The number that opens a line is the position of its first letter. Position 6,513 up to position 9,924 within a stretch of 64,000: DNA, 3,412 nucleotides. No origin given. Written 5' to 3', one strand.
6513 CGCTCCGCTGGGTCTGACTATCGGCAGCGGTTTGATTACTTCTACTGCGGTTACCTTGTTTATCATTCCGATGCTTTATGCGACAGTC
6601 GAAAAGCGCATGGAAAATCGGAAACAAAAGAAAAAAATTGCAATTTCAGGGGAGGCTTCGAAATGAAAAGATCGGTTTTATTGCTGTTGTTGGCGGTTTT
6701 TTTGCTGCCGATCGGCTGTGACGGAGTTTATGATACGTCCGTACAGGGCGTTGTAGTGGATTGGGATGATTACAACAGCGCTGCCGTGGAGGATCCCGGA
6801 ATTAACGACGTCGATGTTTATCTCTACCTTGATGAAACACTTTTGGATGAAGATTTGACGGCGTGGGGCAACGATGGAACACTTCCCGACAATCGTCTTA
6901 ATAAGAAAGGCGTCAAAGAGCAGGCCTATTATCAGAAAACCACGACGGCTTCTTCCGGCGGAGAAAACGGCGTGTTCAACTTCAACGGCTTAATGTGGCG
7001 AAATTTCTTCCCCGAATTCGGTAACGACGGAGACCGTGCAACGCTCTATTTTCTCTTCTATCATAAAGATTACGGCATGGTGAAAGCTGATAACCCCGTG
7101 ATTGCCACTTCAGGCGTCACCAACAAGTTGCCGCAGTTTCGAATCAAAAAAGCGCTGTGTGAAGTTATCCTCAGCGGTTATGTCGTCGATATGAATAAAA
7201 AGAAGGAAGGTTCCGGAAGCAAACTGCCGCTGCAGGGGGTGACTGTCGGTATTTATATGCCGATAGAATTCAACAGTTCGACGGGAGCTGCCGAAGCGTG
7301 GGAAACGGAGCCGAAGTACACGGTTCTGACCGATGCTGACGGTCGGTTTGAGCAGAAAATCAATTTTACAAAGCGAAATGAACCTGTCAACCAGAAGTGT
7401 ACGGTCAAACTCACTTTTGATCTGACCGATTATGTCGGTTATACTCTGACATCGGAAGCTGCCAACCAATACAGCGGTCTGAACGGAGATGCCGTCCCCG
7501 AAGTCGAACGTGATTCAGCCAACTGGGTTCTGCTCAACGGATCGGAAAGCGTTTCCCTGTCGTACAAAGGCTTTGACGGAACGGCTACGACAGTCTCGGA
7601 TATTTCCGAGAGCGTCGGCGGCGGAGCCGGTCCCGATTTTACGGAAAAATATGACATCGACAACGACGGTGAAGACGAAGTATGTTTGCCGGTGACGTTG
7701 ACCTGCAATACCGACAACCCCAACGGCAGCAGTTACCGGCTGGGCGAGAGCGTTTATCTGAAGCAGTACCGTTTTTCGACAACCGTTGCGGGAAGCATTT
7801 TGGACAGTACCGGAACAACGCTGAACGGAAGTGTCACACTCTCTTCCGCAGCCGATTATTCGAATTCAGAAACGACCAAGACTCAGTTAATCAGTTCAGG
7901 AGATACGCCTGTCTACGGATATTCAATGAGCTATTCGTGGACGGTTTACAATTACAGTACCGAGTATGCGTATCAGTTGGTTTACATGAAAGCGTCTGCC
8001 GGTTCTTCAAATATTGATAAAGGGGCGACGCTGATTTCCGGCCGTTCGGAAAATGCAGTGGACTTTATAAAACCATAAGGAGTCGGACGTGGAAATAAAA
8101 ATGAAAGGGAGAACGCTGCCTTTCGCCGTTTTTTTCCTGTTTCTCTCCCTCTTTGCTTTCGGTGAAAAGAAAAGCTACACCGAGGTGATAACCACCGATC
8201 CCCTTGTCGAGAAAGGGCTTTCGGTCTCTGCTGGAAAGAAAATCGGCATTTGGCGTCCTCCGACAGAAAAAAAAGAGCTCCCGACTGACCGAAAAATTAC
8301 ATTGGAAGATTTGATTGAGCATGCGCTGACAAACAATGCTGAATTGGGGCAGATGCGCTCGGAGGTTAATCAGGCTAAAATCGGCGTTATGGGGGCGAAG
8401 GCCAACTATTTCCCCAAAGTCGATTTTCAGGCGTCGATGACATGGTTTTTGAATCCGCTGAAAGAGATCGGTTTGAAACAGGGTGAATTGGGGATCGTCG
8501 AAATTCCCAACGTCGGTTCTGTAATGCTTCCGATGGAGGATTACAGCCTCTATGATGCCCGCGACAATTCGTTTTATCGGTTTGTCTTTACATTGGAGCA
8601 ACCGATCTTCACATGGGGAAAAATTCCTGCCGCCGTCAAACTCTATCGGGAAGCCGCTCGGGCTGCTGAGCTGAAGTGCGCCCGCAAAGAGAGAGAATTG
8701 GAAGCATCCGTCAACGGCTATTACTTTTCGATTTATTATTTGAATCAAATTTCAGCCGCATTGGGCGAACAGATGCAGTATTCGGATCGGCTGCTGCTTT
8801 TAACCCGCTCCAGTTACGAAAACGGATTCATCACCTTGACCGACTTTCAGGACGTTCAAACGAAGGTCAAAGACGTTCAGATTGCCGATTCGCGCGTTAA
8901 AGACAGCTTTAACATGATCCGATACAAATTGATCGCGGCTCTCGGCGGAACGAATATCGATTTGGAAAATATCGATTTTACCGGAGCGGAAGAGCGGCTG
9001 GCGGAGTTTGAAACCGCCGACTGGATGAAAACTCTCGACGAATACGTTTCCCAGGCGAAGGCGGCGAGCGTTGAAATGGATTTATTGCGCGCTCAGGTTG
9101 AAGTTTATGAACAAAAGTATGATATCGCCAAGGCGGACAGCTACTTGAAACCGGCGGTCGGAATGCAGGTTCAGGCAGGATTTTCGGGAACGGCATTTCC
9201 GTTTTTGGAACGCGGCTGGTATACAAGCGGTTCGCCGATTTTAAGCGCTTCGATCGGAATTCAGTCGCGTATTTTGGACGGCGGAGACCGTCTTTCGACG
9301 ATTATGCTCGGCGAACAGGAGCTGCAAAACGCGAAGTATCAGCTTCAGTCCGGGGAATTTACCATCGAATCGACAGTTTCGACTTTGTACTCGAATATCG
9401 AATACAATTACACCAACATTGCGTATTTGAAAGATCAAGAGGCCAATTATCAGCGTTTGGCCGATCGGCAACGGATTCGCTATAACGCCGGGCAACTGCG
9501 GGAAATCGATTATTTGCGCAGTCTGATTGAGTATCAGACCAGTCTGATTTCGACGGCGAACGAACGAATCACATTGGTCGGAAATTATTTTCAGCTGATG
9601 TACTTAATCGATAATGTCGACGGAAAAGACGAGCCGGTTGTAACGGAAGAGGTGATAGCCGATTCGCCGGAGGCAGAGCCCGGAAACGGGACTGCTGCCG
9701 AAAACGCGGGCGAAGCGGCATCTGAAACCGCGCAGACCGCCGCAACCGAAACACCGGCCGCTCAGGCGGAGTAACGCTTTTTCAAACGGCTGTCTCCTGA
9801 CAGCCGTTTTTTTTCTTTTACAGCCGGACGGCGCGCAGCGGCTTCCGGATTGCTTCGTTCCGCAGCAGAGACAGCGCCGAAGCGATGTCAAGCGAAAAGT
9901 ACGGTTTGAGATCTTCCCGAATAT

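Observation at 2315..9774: RND efflux operon carries a fourth, translationally coupled lipoprotein between the pump and the TolC-like channel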

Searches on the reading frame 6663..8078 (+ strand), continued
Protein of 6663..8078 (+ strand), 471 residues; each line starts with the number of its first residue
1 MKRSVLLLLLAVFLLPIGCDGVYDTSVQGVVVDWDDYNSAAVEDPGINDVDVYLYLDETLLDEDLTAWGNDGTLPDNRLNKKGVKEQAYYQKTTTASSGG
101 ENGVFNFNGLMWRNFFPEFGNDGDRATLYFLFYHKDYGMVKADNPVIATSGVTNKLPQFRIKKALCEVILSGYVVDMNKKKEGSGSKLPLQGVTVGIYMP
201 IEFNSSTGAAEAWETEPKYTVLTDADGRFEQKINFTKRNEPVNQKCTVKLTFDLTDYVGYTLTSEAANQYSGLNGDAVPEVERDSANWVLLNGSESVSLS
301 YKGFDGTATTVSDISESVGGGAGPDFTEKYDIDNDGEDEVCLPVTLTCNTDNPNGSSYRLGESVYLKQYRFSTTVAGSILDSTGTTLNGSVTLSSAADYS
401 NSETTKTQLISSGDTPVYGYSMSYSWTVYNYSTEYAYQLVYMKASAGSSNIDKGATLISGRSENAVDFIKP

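Call 73: list_cluster_members(proteins=[P0008, P0103, P0163, P0164, P0060, P0016, P0019, P0026, P0063, P0039])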
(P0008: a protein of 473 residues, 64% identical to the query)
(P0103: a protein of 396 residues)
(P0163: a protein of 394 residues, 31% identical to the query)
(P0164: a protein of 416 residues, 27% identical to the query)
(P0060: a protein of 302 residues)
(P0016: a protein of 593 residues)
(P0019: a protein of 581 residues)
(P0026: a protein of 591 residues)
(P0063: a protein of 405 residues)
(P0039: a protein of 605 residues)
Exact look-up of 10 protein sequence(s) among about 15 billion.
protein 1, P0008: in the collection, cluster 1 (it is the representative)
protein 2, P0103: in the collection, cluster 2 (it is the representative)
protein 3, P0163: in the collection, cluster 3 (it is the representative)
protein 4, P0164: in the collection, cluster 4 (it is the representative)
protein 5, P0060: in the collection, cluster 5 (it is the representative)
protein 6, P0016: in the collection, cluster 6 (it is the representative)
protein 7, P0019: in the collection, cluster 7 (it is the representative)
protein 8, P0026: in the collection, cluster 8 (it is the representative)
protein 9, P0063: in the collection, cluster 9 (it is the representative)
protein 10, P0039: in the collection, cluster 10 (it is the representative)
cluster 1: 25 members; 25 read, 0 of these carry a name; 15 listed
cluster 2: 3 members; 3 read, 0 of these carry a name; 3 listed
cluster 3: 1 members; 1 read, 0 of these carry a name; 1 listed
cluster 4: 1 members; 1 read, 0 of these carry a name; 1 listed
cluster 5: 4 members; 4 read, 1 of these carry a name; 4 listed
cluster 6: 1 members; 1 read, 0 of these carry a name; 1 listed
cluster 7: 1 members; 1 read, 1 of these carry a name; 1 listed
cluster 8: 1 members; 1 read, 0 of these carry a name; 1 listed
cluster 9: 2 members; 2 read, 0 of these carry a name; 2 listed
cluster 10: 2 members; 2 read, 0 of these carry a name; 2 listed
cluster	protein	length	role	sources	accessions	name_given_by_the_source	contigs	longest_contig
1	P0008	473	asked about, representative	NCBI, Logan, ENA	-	-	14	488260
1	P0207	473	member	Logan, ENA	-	-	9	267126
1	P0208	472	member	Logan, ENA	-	-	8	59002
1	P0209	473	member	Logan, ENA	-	-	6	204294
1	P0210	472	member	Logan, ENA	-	-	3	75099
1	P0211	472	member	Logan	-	-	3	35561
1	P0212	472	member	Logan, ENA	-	-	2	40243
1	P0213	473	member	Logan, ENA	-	-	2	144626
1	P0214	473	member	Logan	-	-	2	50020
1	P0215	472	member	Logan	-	-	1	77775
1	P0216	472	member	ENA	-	-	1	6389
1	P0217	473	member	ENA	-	-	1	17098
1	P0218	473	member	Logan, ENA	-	-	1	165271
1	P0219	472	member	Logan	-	-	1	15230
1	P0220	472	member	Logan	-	-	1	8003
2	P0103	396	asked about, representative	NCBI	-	-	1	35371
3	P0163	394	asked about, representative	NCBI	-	-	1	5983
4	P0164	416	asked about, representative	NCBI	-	-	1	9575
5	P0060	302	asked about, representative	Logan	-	-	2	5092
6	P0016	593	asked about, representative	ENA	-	-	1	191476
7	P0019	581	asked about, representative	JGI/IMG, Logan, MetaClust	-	\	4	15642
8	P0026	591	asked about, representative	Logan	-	-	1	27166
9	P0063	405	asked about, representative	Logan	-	-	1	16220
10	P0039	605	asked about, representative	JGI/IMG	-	-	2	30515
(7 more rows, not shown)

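Call 79: search_protein_families(library=pfam, proteins=[P0021, P0030, P0143, P0156, P0149, P0157, P0160, P0145, P0154, P0013], max_evalue=0.01)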
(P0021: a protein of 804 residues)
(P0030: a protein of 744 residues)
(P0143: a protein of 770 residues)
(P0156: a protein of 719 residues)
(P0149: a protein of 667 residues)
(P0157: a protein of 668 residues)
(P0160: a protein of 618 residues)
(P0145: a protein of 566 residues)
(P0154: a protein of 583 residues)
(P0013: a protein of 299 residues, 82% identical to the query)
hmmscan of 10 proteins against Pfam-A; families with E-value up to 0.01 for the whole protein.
P0021 (804 aa): 2 families
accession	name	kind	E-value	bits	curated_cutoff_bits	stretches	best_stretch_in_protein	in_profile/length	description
PF10633.15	NPCBM_assoc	-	0.0031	18.1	24.4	0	215-249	18-52/78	NPCBM-associated, NEW3 domain of alpha-galactosidase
PF10738.15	Lpp-LpqN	-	0.0032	17.4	22.4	0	211-243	17-49/174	Probable lipoprotein LpqN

P0030 (744 aa): 0 families

P0143 (770 aa): 0 families

P0156 (719 aa): 0 families

P0149 (667 aa): 0 families

P0157 (668 aa): 2 families
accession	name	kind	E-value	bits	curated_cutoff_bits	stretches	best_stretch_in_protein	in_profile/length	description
PF13620.12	CarboxypepD_reg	-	0.0015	19.3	32.3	0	76-113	2-37/82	Carboxypeptidase regulatory-like domain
PF23193.1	NOMO_3rd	-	0.007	16.9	27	0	77-113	4-40/120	NOMO third transthyretin-like domain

P0160 (618 aa): 2 families
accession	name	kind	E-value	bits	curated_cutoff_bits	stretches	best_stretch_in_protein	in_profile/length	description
PF13620.12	CarboxypepD_reg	-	2e-08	34.9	32.3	1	509-548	11-43/82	Carboxypeptidase regulatory-like domain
PF25020.1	TTR_TEN1-4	-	0.0058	17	27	0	153-174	7-28/86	Teneurin TTR-like domain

P0145 (566 aa): 0 families

P0154 (583 aa): 2 families
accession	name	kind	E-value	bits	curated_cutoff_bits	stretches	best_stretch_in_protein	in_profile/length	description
PF20598.4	DUF6795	-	0.00048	20.8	27.4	0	96-117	30-50/103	Domain of unknown function (DUF6795)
PF10794.15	DUF2606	-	0.0098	16.1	25.4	0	6-72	12-73/134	Protein of unknown function (DUF2606)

P0013 (299 aa): 3 families
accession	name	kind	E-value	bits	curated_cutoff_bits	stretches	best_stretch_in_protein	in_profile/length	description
PF13377.12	Peripla_BP_3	-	7.7e-31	107.9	26.5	1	137-295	2-167/167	Periplasmic binding protein-like domain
PF00532.27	Peripla_BP_1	-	7.3e-19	68.7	22.2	1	124-284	100-271/281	Periplasmic binding proteins and sugar binding domain of LacI family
PF13407.12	Peripla_BP_4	-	7.3e-10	39.3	35.1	1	124-279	99-258/258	Periplasmic binding protein domain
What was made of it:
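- No natural lipoprotein-OMF fusion was found among the long family members (call 79).
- Tried and rejected: The extra length is more sandwich repeats (call 79).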

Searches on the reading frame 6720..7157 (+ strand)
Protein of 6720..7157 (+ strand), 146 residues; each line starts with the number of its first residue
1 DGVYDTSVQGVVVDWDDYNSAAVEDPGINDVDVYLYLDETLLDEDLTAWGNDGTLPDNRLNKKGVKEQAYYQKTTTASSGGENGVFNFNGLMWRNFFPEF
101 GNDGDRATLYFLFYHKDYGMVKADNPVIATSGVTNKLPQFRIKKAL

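Call 87: predict_structure(alignment_id=A6)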
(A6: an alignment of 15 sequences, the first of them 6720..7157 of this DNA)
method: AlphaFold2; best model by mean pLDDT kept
length: 146 residues; sequences in the alignment: 15
mean_pLDDT: 86.4   pTM: 0.83
mean pLDDT of the five models: 86.4, 86.2, 83.2, 81.2, 79.1
residues with pLDDT >= 90: 78; 70-90: 48; 50-70: 17; < 50: 3
segments of 3 or more residues with pLDDT < 50: none
pLDDT, mean of each block of 10 residues (from residue 1): 69 93 92 95 96 93 85 93 89 55 76 96 90 86 88
secondary structure, 60 per line:
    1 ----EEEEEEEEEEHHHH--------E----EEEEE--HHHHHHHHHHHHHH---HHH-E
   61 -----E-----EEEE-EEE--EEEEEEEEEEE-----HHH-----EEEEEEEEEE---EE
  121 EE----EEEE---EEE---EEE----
elements in order: E5-14 H15-18 E32-36 H39-52 E72-75 E77-79 E82-92 E106-115 E119-122 E127-130 E134-136 E140-142
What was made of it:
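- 6726..7151 (+): Domain D1 (residues 22-163): the conserved family-defining transthyretin-like beta-sandwich, with an inserted helix at residues 58-71. The D1-only model has pLDDT 86.4 and pTM 0.83 (call 87).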

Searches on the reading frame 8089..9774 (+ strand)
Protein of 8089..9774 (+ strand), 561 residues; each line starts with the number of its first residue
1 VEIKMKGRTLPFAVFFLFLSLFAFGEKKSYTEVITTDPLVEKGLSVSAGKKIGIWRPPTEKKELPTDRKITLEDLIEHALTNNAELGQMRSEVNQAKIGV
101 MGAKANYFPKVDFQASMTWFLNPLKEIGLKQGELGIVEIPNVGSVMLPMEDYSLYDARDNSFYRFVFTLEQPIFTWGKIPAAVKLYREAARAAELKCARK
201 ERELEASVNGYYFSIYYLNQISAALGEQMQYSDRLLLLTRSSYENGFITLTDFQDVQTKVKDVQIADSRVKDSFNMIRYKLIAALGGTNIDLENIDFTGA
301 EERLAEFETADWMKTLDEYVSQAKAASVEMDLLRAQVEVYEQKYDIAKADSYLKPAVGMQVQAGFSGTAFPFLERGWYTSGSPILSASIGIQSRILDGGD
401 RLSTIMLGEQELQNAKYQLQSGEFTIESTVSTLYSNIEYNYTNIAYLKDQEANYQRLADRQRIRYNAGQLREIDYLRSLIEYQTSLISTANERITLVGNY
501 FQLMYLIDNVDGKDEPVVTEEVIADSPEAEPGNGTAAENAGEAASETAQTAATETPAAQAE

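Call 8: search_protein_families(library=pfam, proteins=[window:8089-9774:+], max_evalue=0.01)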
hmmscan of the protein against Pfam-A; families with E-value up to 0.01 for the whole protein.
window:8089-9774:+ (561 aa): 1 family
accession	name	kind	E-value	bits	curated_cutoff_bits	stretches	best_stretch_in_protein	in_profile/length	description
PF02321.23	OEP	-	7.8e-41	140.4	22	2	72-286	1-187/187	Outer membrane efflux protein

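Call 9: search_protein_families(library=ncbifam, proteins=[window:8089-9774:+], max_evalue=0.01)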
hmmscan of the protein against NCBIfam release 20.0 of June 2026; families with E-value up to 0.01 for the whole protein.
window:8089-9774:+ (561 aa): 2 families
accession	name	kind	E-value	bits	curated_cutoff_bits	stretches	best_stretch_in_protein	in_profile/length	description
TIGR01844.1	type_I_sec_TolC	subfamily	1.6e-25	90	225.15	2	158-505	66-395/414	TolC family outer membrane protein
TIGR01845.1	outer_NodT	subfamily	1.8e-16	60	210.05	3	176-293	139-255/460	efflux transporter outer membrane subunit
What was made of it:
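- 8089..9774 (+): TolC-like outer-membrane factor (561 aa) with a signal-peptidase-I type leader (no lipobox Cys) and an acidic low-complexity C-terminal tail. PF02321 OEP 7.8e-41 in two stretches; TIGR01844 1.6e-25 (calls 8, 9).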
